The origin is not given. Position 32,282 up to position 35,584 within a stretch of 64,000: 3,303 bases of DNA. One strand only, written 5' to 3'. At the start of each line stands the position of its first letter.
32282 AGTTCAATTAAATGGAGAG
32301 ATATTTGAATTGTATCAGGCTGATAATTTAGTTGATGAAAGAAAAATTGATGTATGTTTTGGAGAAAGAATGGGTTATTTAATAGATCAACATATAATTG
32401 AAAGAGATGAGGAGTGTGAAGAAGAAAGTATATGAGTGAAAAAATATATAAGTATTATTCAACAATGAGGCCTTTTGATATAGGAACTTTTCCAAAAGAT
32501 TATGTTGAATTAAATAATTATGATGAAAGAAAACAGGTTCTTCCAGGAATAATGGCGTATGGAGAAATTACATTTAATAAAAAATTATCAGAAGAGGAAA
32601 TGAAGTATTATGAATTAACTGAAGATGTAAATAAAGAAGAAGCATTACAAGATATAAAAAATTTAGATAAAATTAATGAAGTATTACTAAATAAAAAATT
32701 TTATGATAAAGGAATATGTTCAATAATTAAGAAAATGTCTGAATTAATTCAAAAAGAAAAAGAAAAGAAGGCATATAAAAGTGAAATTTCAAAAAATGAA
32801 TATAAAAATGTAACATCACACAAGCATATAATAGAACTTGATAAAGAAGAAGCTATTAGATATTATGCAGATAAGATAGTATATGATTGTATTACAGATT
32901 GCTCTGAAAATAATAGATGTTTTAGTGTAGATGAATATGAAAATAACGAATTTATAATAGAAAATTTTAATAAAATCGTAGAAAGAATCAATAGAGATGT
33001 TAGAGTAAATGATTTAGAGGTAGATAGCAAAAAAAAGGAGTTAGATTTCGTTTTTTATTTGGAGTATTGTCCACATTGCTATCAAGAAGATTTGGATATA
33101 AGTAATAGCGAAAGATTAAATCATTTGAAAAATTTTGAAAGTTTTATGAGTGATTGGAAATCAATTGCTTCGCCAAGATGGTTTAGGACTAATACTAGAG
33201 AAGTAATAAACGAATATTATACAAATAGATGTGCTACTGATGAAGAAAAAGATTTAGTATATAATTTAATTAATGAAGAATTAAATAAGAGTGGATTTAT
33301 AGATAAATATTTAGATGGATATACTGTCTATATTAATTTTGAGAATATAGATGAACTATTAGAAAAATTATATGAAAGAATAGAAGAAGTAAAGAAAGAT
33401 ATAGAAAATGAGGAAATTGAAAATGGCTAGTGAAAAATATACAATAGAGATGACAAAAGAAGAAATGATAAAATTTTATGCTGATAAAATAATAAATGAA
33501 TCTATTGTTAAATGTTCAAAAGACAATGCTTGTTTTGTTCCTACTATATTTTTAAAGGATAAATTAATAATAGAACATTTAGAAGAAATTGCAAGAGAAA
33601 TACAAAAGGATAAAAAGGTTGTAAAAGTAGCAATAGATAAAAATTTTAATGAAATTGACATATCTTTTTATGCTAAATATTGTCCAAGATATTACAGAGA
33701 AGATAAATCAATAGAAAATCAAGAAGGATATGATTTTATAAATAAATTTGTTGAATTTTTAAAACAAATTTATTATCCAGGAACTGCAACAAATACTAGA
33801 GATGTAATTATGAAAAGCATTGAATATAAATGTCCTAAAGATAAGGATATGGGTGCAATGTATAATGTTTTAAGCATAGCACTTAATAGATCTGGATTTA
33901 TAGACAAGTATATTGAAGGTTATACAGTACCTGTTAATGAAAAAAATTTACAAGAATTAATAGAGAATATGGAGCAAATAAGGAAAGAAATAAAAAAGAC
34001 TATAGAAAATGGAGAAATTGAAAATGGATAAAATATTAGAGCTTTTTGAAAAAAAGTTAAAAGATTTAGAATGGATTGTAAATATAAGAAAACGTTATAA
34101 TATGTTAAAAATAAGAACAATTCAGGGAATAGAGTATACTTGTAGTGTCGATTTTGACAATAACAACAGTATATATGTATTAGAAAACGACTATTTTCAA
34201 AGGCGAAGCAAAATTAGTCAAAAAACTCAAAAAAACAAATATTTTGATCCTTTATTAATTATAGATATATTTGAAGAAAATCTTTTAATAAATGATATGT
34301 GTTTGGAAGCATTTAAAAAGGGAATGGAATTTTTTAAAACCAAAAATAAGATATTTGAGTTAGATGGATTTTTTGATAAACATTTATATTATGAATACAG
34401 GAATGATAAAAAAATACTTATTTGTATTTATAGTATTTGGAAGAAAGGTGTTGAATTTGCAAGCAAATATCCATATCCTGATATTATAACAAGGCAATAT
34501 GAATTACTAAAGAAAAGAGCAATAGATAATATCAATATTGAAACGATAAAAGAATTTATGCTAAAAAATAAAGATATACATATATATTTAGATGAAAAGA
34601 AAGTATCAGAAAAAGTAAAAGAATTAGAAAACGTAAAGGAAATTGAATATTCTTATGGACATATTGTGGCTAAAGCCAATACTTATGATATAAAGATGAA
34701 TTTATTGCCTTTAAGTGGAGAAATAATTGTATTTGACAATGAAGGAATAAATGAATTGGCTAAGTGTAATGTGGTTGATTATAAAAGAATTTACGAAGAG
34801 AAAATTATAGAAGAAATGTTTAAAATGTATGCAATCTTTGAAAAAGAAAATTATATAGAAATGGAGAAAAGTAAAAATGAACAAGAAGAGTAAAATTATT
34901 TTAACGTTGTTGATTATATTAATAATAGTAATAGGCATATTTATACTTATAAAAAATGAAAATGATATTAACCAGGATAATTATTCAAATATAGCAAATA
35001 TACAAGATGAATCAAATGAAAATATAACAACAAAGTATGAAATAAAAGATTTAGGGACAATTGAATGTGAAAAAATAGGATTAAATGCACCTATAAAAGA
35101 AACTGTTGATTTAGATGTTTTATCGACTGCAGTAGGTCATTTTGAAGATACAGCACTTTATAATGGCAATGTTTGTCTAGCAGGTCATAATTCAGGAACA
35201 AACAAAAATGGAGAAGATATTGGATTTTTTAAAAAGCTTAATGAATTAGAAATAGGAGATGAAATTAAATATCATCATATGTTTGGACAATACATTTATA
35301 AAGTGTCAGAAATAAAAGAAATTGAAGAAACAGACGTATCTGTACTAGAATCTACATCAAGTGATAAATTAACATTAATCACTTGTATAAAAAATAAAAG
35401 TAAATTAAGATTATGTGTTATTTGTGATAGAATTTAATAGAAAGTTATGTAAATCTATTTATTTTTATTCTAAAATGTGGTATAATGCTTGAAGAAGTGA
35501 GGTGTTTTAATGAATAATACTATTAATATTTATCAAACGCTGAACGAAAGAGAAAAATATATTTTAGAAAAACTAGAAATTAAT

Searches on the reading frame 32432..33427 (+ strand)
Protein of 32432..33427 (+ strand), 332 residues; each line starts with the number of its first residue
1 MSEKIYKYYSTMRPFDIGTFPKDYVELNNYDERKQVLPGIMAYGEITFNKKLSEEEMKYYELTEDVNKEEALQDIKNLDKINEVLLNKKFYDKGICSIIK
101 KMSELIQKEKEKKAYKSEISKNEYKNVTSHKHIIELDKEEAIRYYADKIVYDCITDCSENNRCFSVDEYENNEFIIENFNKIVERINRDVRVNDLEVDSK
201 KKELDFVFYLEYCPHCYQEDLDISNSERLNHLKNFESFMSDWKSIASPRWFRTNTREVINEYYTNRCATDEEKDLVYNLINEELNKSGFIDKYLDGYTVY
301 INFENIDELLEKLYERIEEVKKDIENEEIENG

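Call 8: search_protein_families(library=pfam, proteins=[window:32432-33427:+], max_evalue=0.001)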
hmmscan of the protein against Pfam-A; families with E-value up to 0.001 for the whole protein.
window:32432-33427:+ (332 aa): 1 family
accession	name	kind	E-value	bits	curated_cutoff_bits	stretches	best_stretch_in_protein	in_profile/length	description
PF18789.6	DarA_C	-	4.4e-19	69.2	27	1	4-64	2-67/70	Defence against restriction A C-terminal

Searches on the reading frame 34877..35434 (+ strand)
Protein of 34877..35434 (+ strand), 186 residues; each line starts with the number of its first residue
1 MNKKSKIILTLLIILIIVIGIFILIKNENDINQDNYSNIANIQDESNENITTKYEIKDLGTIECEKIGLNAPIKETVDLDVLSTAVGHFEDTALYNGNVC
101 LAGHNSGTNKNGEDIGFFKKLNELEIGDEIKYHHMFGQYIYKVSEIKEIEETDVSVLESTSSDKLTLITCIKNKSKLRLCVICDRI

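Call 11: search_protein_families(library=pfam, proteins=[window:34877-35434:+], max_evalue=0.001)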
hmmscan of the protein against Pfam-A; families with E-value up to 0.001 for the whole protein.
window:34877-35434:+ (186 aa): 1 family
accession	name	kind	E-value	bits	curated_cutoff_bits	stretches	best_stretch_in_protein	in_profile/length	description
PF04203.18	Sortase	-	2.7e-21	76.1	26.6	1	62-184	1-123/125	Sortase domain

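Call 29: search_protein_families(library=ncbifam, proteins=[window:34877-35434:+], max_evalue=0.01)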
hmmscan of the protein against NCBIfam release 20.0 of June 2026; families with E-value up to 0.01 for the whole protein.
window:34877-35434:+ (186 aa): 9 families
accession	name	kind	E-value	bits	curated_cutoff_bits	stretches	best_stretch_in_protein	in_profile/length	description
NF033745.1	class_C_sortase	subfamily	1.9e-17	63.8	160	1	34-184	67-219/220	class C sortase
NF058671.1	sortase_SrtD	exception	4.6e-17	62.3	140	1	32-170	28-168/187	class D sortase, LPxTATN-specific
TIGR01076.1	sortase_fam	subfamily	2.1e-16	59.9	39.35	1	60-186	1-128/136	sortase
NF033746.1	class_D_sortase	subfamily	6.8e-15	55.1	165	1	57-170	8-114/135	class D sortase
NF033747.1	class_E_sortase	subfamily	1.2e-13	51.3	160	1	40-170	52-189/211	class E sortase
TIGR03784.1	marine_sortase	equivalog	1e-06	28.5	158.25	1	116-171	101-157/174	class GN sortase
NF033218.1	anchor_AmaP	equivalog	0.00039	20.2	55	1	1-42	1-42/166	alkaline shock response membrane anchor protein AmaP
TIGR02896.1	spore_III_AF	equivalog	0.0013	19.1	61.3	1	1-55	29-83/106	stage III sporulation protein AF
NF033748.1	class_F_sortase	subfamily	0.0036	17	166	1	96-170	59-133/155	class F sortase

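Call 38: search_solved_structures(query=window:34877-35434:+, max_evalue=0.001, show_alignments=2)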
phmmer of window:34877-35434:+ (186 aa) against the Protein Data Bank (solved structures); distinct sequences matched with E-value up to 0.001: 22.
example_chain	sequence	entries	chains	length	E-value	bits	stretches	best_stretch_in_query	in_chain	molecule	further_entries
4d70_A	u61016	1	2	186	1.6e-15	60.7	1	51-179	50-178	SORTASE FAMILY PROTEIN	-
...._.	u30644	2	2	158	4.4e-10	43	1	58-182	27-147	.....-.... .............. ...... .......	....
5hu4_A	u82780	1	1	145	4e-09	39.9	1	60-175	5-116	Cysteine protease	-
6ixz_A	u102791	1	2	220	1.9e-07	34.4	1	24-172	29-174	Sortase family protein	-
7d6p_A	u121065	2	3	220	2.5e-07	34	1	24-172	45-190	Sortase family protein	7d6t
7cfj_A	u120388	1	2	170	4e-07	33.3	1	56-172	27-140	Class A sortase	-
7f87_A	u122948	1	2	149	4.1e-07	33.3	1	57-172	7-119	Class A sortase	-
4d7w_A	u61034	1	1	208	1.9e-06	31.1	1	57-172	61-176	SORTASE FAMILY PROTEIN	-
8gr6_A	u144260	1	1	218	2.5e-06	30.7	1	60-172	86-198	Sortase-like protein, putative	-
2wts_A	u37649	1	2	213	2.7e-06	30.6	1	58-172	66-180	PUTATIVE SORTASE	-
2w1j_A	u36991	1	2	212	3e-06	30.5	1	58-172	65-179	PUTATIVE SORTASE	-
3re9_A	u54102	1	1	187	1.3e-05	28.4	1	57-172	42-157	Sortase-like protein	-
3o0p_A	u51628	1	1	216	1.5e-05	28.2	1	57-171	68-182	Sortase family protein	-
8guu_A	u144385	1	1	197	2.7e-05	27.4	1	60-171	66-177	Sortase-like protein, putative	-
8t28_A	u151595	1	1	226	0.0001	25.5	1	61-171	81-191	Class C sortase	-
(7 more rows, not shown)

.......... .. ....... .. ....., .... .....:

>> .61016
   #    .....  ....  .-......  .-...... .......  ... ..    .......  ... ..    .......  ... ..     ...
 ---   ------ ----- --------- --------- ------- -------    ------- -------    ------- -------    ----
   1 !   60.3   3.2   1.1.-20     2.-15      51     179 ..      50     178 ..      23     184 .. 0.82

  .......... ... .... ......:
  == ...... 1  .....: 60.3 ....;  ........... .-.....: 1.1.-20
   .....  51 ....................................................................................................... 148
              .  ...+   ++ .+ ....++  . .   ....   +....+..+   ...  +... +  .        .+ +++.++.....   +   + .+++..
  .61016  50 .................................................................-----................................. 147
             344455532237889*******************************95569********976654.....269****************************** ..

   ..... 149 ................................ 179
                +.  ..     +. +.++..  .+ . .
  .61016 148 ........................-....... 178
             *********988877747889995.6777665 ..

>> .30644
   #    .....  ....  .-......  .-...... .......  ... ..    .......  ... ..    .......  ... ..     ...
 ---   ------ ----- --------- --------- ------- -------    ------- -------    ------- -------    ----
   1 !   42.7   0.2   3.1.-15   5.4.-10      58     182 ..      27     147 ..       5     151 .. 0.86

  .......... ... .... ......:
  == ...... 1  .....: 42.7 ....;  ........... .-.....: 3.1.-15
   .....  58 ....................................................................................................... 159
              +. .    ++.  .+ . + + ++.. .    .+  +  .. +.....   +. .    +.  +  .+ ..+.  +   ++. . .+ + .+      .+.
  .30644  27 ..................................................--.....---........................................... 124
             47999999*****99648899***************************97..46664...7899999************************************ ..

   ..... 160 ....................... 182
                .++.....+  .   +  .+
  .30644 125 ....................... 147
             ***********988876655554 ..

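Call 55: search_protein_families(library=phrogs, proteins=[window:34877-35434:+], max_evalue=0.01)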
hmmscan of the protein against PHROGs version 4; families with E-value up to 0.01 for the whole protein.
window:34877-35434:+ (186 aa): 1 family
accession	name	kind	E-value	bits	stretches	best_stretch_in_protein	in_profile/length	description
phrog_23668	-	unknown function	3.5e-05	24.6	1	59-173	90-200/228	-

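Call 87: find_homologous_proteins(query=A3, max_evalue=1e-10)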
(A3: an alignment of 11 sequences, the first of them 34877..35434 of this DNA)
Query A3 (11 sequences) (186 aa, profile of the alignment): 3587 proteins with E <= 1e-10 among 8000 candidates; the best 120 are listed.
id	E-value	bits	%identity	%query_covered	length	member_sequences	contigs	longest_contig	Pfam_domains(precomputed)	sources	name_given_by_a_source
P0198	3.3e-68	247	70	100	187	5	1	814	PF04203.19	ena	-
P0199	9.0e-68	245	50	67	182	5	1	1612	PF04203.19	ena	-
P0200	2.3e-67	244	100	100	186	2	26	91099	PF04203.19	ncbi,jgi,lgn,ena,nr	ncbi:MAG: class D sortase [Clostridiales bacterium]|nr:class D sortase [Clostridiales bacterium]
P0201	6.8e-66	239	71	100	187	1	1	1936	PF04203.19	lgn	-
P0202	1.3e-65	238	69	100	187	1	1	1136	PF04203.19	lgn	-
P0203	3.9e-65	237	73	89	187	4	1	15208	PF04203.19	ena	-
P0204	4.6e-65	237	69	100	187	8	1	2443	PF04203.19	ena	-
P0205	5.2e-65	236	44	92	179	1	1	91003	PF04203.19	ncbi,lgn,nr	ncbi:MAG: class D sortase [Clostridia bacterium]|nr:class D sortase [Clostridia bacterium]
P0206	1.1e-64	235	72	100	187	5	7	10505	PF04203.19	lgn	-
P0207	1.7e-64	235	70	100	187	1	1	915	PF04203.19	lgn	-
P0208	3.4e-64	234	67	100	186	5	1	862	PF04203.19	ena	-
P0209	5.0e-64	233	68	100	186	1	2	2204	PF04203.19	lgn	-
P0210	6.4e-64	233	69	100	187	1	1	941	PF04203.19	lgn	-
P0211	8.8e-64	232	82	100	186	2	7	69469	PF04203.19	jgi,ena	-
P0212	1.4e-63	232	69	100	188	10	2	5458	PF04203.19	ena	-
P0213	2.0e-63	231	66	100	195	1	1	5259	PF04203.19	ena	-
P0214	2.2e-63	231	78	85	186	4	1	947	PF04203.19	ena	-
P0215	2.3e-63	231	69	100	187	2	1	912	PF04203.19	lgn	-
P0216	2.6e-63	231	73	100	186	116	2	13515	PF04203.19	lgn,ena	-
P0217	3.2e-63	231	68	100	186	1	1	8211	PF04203.19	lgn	-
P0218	8.6e-63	229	69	100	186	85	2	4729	PF04203.19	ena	-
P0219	1.1e-62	229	76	85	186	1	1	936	PF04203.19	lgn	-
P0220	1.5e-62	228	81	100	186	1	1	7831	PF04203.19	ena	-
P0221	1.6e-62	228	81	77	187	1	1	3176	PF04203.19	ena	-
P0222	2.0e-62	228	72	100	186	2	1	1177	PF04203.19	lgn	-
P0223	2.5e-62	228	80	100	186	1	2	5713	PF04203.19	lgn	-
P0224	5.0e-62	227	71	100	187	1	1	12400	PF04203.19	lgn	-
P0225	6.1e-62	226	77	100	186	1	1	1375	PF04203.19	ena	-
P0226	7.0e-62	226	70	100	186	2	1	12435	PF04203.19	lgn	-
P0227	1.0e-61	226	70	100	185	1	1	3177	PF04203.19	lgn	-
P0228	1.1e-61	226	87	100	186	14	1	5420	PF04203.19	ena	-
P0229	1.6e-61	225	70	100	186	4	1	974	PF04203.19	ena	-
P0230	4.8e-61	223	68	100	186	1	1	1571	PF04203.19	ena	-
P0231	5.7e-61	223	80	77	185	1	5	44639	PF04203.19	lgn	-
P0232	8.1e-61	223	85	73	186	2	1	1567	PF04203.19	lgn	-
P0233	8.8e-61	223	70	98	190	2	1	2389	PF04203.19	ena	-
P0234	4.7e-59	217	55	63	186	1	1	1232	PF04203.19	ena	-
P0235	4.8e-59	217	81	73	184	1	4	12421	PF04203.19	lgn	-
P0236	5.0e-59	217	76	84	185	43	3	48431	PF04203.19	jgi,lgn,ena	jgi:sortase A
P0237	3.7e-58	214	65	99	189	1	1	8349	PF04203.19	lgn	-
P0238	4.1e-58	214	73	91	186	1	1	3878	PF04203.19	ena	-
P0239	1.1e-57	213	68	100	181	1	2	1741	PF04203.19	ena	-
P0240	4.8e-57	210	71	100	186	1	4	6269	PF04203.19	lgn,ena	-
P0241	8.3e-56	206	51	64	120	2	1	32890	PF04203.19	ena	-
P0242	1.0e-55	206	73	89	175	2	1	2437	PF04203.19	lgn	-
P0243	2.6e-55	205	30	81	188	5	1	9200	PF04203.19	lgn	-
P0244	1.3e-54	202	49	63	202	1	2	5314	PF04203.19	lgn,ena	-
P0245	1.3e-54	202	50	65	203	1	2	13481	PF04203.19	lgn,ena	-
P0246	3.3e-54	201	54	89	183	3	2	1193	PF04203.19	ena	-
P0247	4.6e-54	201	49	63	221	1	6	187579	PF04203.19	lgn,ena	-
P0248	1.3e-53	199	51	65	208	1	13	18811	PF04203.19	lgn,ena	-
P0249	1.5e-53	199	50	63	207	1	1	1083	PF04203.19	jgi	-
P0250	1.5e-53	199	49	63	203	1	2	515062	PF04203.19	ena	-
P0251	2.7e-53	198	43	99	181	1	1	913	PF04203.19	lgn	-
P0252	3.4e-53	198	50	63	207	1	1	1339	PF04203.19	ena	-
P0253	3.5e-53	198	49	63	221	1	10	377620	PF04203.19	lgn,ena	-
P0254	4.3e-53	198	42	92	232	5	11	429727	PF04203.19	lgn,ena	-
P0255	7.3e-53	197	49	63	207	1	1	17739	PF04203.19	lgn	-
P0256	1.2e-52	196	84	72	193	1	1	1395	PF04203.19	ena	-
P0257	1.2e-52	196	39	95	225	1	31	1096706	PF04203.19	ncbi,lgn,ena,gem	-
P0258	1.6e-52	196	41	95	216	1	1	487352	PF04203.19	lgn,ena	-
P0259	2.0e-52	195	40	95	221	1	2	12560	PF04203.19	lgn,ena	-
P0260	2.5e-52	195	48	63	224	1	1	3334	PF04203.19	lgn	-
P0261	4.3e-52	194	47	69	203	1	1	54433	PF04203.19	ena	-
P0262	6.2e-52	194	48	63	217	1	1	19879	PF04203.19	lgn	-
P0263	1.0e-51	193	30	76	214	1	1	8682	PF04203.19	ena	-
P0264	2.9e-51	192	30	76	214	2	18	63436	PF04203.19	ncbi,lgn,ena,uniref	ncbi:class D sortase [Clostridium perfringens]|uniref:class D sortase n=1 Tax=Clostridium perfringen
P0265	3.5e-51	191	32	66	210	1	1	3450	PF04203.19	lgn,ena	-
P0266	4.0e-51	191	32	66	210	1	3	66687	PF04203.19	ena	-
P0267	4.8e-51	191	31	69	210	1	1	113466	PF04203.19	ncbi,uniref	ncbi:class D sortase (plasmid) [Clostridium perfringens]|uniref:class D sortase n=1 Tax=Clostridium 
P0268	5.9e-51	191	31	74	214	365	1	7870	PF04203.19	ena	-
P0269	6.7e-51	190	31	74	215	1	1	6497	PF04203.19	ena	-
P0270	8.0e-51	190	31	74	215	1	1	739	PF04203.19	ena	-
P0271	9.2e-51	190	32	66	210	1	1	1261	PF04203.19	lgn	-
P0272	1.0e-50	190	30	74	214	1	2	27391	PF04203.19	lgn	-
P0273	1.1e-50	190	30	74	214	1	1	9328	PF04203.19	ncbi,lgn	ncbi:class D sortase [Clostridium perfringens]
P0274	1.2e-50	190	30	76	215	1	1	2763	PF04203.19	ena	-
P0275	1.2e-50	190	32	66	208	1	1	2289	PF04203.19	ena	-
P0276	1.3e-50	189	31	66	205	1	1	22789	PF04203.19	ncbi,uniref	ncbi:class D sortase (plasmid) [Clostridium perfringens]|uniref:class D sortase n=1 Tax=Clostridium 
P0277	1.3e-50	189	38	96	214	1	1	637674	PF04203.19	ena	-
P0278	1.3e-50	189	46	63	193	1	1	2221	PF04203.19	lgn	-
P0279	1.4e-50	189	38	96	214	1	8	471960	PF04203.19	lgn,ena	-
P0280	1.5e-50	189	30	76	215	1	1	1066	PF04203.19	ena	-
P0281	1.5e-50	189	30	74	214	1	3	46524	PF04203.19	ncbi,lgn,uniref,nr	ncbi:class D sortase [Clostridium perfringens]|uniref:class D sortase n=1 Tax=Clostridium perfringen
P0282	1.7e-50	189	32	66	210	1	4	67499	PF04203.19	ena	-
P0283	1.9e-50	189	31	74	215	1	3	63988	PF04203.19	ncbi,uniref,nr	ncbi:class A sortase (plasmid) [Clostridium perfringens A]|uniref:class D sortase n=1 Tax=Clostridiu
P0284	1.9e-50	189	30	76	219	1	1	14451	PF04203.19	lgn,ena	-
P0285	2.0e-50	189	32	66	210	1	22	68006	PF04203.19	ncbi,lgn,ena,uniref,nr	ncbi:TPA: class D sortase [Clostridium perfringens]|uniref:Sortase family protein n=1 Tax=Clostridiu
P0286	2.1e-50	189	31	74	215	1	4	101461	PF04203.19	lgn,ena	-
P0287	2.2e-50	189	43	75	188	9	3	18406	PF04203.19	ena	-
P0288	3.2e-50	188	30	100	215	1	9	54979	PF04203.19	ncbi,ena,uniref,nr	ncbi:MAG: class D sortase [Clostridium perfringens]|uniref:class D sortase n=1 Tax=Clostridium perfr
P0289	3.6e-50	188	36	97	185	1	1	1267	PF04203.19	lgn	-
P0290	3.7e-50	188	37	96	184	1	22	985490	PF04203.19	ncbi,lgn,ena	-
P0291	4.9e-50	188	31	74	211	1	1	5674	PF04203.19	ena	-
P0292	5.0e-50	188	32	69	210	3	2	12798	PF04203.19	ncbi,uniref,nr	ncbi:class D sortase (plasmid) [Clostridium tertium]|uniref:Class D sortase n=4 Tax=Bacillota TaxID=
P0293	5.3e-50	187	42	97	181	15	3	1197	PF04203.19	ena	-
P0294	5.8e-50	187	30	97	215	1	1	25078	PF04203.19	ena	-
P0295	7.1e-50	187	40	86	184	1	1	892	PF04203.19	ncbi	-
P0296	7.6e-50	187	30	97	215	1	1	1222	PF04203.19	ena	-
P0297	8.7e-50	187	30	100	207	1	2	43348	PF04203.19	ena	-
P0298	9.2e-50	187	31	74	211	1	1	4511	PF04203.19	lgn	-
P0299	9.6e-50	187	30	97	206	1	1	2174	PF04203.19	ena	-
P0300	1.3e-49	186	30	97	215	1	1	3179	PF04203.19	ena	-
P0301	1.4e-49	186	31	74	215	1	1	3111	PF04203.19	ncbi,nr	ncbi:class D sortase [Clostridium perfringens]|nr:class D sortase [Clostridium perfringens]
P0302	1.6e-49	186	31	74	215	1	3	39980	PF04203.19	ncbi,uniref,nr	ncbi:class D sortase [Clostridium perfringens]|uniref:Class D sortase n=2 Tax=Clostridium TaxID=1485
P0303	1.6e-49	186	30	97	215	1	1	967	PF04203.19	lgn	-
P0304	1.8e-49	186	46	74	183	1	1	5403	PF04203.19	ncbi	-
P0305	1.8e-49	186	37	95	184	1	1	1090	PF04203.19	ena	-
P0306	1.9e-49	186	29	95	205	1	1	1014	PF04203.19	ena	-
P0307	2.2e-49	185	49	75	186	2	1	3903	PF04203.19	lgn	-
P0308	2.3e-49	185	41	95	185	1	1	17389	PF04203.19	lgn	-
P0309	2.6e-49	185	37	91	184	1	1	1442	PF04203.19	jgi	-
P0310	3.7e-49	185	30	97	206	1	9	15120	PF04203.19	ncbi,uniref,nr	ncbi:TPA: class D sortase [Clostridium perfringens]|uniref:class D sortase n=1 Tax=Clostridium perfr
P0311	3.8e-49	185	52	66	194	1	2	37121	PF04203.19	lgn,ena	-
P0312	3.9e-49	185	31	74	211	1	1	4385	PF04203.19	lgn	-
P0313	4.7e-49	184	39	95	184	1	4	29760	PF04203.19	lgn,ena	-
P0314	5.6e-49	184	40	89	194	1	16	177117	PF04203.19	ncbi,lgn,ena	-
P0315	5.8e-49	184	31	74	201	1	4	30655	PF04203.19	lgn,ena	-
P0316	6.6e-49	184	30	97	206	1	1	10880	PF04203.19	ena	-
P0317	8.4e-49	184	39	91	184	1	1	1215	PF04203.19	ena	-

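Call 88: find_encoding_contigs(protein=P0253, flank=10000, max_places=2)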
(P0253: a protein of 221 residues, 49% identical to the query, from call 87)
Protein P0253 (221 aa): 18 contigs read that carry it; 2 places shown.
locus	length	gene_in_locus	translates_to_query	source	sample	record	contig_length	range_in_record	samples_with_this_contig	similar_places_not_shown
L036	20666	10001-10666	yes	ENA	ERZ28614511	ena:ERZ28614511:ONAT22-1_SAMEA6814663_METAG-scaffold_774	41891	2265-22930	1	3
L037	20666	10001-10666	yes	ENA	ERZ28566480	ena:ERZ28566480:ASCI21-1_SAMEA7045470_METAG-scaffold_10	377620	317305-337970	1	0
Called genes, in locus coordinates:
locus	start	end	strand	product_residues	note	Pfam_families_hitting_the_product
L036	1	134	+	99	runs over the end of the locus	-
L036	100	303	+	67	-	-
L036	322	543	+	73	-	-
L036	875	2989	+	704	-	PF01751:Toprim, PF01131:Topoisom_bac, PF13342:Toprim_Crpt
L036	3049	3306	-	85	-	PF13443:HTH_26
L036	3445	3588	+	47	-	-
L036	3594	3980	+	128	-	-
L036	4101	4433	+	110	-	PF12844:HTH_19, PF13560:HTH_31, PF01381:HTH_3, PF13443:HTH_26 (weak)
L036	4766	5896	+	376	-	PF02195:ParB_N, PF17762:HTH_ParB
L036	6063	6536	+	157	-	-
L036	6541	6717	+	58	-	-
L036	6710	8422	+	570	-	-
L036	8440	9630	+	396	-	-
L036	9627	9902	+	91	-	-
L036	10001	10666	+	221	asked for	PF04203:Sortase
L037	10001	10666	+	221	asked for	PF04203:Sortase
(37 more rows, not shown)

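Call 89: find_encoding_contigs(protein=P0257, flank=10000, max_places=2)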
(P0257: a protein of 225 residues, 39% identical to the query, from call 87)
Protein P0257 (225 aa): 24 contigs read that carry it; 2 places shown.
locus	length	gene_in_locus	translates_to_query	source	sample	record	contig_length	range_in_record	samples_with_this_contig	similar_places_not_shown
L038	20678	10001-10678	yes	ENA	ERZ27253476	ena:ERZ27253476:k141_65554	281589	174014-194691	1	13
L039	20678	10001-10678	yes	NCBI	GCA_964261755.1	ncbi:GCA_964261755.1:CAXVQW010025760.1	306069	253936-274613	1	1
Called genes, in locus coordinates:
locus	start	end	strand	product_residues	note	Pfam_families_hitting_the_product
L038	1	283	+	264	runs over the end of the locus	PF01381:HTH_3, PF12844:HTH_19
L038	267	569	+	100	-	-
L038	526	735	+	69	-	-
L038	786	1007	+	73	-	-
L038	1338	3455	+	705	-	PF01751:Toprim, PF01131:Topoisom_bac, PF13342:Toprim_Crpt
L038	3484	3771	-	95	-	PF13443:HTH_26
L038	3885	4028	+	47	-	-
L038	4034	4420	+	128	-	-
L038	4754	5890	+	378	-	PF02195:ParB_N, PF17762:HTH_ParB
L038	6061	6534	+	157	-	-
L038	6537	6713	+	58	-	-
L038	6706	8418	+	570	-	-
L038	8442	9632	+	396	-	-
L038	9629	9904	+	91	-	-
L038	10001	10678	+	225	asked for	PF04203:Sortase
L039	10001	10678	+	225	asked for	PF04203:Sortase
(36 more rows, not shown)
